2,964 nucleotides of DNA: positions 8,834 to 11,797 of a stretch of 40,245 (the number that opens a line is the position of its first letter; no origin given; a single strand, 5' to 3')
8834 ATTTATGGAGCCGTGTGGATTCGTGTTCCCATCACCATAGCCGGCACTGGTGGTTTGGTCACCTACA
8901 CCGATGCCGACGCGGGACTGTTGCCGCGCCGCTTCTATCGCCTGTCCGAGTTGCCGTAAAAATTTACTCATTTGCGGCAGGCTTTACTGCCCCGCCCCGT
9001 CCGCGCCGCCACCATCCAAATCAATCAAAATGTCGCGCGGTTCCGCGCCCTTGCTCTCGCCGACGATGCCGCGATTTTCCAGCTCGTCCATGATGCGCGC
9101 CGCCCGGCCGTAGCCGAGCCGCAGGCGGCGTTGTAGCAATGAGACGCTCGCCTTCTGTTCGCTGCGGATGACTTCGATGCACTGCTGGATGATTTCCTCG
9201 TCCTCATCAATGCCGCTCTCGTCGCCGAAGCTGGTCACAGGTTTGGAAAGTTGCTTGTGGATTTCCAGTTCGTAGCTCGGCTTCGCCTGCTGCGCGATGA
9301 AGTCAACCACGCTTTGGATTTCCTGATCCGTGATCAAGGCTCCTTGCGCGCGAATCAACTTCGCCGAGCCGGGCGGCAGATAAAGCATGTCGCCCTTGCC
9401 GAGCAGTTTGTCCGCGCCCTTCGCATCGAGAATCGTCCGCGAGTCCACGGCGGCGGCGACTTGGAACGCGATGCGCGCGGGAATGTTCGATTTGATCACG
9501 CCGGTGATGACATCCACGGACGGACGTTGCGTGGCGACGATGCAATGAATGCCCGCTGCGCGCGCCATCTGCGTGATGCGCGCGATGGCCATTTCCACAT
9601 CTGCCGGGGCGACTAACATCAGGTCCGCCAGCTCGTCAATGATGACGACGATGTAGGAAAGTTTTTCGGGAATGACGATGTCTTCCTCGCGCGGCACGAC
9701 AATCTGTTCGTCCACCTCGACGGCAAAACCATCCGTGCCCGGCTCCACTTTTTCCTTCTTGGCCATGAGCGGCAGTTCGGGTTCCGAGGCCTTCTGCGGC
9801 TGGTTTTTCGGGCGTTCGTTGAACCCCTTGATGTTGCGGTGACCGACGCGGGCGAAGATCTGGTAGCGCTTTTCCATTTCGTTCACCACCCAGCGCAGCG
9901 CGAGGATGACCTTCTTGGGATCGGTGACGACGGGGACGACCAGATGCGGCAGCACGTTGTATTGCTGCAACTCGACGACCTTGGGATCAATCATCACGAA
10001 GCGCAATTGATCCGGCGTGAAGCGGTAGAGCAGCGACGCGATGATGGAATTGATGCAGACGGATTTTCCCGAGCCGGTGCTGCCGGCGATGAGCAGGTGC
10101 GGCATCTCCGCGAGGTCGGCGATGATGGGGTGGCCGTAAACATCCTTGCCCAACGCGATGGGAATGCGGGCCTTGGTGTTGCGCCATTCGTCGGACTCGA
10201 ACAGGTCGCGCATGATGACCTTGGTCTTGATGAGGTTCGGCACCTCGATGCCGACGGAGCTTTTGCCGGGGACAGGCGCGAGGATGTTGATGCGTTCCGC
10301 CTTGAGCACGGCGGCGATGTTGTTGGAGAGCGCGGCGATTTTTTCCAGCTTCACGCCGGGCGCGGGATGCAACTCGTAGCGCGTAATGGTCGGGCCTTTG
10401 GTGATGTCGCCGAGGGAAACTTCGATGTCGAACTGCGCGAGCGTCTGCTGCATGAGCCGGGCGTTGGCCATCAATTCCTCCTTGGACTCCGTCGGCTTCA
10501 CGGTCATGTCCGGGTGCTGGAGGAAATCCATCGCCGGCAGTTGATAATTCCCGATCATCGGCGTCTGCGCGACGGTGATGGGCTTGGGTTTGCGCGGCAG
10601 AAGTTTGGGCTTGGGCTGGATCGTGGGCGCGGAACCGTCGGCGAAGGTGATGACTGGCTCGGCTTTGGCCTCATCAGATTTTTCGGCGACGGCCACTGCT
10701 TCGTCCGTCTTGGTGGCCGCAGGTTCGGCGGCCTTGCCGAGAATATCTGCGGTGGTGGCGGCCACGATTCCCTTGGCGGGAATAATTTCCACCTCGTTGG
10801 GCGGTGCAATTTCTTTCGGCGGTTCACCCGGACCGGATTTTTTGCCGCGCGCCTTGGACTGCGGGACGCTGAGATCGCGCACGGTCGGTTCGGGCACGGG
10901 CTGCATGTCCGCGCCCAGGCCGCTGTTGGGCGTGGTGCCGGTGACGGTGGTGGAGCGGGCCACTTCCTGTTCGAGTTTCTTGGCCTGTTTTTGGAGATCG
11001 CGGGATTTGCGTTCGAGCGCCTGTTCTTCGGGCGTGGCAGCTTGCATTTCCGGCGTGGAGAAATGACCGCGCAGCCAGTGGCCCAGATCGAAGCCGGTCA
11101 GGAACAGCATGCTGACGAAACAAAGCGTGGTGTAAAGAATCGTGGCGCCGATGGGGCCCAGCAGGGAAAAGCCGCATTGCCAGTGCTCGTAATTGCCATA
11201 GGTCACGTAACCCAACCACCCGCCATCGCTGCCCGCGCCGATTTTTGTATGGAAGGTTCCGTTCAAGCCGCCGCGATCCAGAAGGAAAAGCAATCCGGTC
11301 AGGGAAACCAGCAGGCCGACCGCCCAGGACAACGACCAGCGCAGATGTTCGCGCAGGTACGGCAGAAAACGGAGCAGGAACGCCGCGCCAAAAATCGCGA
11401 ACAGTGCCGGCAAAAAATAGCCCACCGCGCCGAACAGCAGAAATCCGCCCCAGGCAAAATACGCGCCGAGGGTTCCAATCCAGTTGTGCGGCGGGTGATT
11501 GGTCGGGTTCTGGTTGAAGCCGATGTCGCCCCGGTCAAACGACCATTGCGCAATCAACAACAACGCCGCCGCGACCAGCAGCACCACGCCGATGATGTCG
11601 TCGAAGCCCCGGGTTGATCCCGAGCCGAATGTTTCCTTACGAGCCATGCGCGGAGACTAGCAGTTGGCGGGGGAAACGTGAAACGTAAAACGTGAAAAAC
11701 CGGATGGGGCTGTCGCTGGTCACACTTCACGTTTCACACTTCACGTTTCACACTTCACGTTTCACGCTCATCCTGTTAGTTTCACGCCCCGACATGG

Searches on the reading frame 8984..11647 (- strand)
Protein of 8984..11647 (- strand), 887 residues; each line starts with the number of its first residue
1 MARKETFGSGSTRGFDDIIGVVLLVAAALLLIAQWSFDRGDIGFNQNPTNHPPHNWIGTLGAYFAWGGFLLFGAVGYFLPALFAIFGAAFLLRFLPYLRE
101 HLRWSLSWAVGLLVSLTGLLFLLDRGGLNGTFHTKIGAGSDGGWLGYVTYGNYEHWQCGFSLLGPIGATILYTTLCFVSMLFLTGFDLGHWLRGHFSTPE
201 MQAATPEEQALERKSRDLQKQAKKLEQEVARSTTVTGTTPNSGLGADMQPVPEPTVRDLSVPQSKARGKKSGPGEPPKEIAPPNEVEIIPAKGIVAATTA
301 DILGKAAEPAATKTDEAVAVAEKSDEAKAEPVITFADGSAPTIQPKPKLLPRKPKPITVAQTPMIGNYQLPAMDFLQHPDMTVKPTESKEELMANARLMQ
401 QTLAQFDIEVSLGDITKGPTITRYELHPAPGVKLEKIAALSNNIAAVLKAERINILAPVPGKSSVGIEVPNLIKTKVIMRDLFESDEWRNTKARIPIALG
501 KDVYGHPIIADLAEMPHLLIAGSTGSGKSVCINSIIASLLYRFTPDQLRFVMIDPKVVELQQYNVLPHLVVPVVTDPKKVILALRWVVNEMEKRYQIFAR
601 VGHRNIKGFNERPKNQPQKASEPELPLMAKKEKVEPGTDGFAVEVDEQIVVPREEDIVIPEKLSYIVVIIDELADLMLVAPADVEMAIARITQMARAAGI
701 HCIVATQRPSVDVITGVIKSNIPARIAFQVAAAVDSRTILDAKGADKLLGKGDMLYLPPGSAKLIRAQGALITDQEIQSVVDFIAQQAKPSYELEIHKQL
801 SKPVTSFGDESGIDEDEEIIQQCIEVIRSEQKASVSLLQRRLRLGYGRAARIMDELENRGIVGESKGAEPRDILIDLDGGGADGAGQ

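Call 94: search_protein_families(library=pfam, proteins=[window:8984-11647:-], max_evalue=0.001)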
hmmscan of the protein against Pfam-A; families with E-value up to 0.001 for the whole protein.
window:8984-11647:- (887 aa): 5 families
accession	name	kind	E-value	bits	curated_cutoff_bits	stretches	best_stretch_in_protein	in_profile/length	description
PF01580.24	FtsK_SpoIIIE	-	2.7e-69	233.5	24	1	480-711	3-221/221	FtsK/SpoIIIE family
PF17854.6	FtsK_alpha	-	1.4e-29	102.7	22.9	1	370-471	1-101/101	FtsK alpha domain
PF09397.16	FtsK_gamma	-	5.4e-24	84.1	30.6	1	815-875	2-62/63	Ftsk gamma domain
PF13491.11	FtsK_4TM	-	1.4e-19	70.8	23.1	1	13-190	2-165/171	4TM region of DNA translocase FtsK/SpoIIIE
PF01935.23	DUF87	-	0.00021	21.9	23.2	1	509-555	15-60/220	Helicase HerA, central domain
